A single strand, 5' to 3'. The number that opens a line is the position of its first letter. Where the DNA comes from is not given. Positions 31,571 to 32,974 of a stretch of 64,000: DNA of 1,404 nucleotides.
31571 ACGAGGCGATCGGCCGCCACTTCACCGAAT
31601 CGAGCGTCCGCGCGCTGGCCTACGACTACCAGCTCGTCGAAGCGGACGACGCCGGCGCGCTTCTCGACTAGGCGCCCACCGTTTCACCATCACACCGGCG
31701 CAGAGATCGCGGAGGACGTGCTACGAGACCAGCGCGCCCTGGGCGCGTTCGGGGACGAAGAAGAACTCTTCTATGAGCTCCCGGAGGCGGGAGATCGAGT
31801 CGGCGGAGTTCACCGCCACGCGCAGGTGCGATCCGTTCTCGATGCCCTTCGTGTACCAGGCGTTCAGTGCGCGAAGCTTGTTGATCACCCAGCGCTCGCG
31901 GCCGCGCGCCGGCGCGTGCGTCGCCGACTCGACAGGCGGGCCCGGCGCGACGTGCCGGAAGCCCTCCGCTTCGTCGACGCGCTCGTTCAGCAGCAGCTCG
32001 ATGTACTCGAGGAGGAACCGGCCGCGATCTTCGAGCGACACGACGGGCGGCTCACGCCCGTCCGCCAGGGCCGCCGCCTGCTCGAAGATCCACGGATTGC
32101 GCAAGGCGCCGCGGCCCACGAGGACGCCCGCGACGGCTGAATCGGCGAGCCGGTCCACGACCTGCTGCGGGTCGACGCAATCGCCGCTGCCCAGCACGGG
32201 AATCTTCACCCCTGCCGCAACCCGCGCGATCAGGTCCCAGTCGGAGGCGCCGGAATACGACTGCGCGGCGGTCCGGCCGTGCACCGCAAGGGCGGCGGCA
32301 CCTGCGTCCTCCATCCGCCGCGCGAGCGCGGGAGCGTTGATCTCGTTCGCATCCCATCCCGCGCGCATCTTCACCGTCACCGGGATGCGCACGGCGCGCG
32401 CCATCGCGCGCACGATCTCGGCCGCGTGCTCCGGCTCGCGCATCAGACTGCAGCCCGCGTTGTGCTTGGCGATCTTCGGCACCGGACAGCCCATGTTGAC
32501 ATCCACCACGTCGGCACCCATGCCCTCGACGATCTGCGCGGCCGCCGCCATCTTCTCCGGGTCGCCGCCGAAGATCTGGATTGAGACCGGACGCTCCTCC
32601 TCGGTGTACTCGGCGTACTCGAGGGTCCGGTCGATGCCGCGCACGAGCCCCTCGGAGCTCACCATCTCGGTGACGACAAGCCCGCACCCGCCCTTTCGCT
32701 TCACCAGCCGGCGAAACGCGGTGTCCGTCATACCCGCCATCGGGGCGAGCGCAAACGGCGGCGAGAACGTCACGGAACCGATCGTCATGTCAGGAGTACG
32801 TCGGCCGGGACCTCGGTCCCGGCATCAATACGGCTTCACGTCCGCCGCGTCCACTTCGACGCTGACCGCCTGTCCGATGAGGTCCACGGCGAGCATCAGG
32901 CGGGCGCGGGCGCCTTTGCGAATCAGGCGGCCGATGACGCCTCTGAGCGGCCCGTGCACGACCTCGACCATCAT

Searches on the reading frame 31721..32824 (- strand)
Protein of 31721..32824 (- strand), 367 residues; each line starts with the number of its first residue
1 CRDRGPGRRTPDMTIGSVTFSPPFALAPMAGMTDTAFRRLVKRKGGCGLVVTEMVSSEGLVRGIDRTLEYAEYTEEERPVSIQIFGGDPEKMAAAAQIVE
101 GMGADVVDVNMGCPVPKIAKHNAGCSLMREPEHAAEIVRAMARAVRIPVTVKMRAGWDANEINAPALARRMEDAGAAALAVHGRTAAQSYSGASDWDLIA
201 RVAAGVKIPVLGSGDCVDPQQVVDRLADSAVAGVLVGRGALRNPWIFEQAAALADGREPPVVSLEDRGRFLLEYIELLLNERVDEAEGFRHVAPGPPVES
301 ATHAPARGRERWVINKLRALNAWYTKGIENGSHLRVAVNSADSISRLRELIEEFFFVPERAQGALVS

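Call 79: search_protein_families(library=ncbifam, proteins=[window:31721-32824:-], max_evalue=1e-20)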
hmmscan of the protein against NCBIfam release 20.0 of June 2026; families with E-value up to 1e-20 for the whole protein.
window:31721-32824:- (367 aa): 4 families
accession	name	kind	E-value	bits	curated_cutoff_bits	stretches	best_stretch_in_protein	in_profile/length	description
TIGR00737.1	nifR3_yhdG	equivalog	4.3e-96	321.9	293.3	1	15-289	1-274/319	tRNA dihydrouridine synthase DusB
NF008774.0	PRK11815.1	equivalog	9.7e-43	146.4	269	1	21-292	12-290/337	tRNA dihydrouridine(20/20a) synthase DusA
TIGR00742.1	yjbN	subfamily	3.1e-33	115.5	397.2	1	24-187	3-166/318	tRNA dihydrouridine(20/20a) synthase DusA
NF007838.0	PRK10550.1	equivalog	7.3e-31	107.3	395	1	26-245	5-232/312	tRNA dihydrouridine(16) synthase DusC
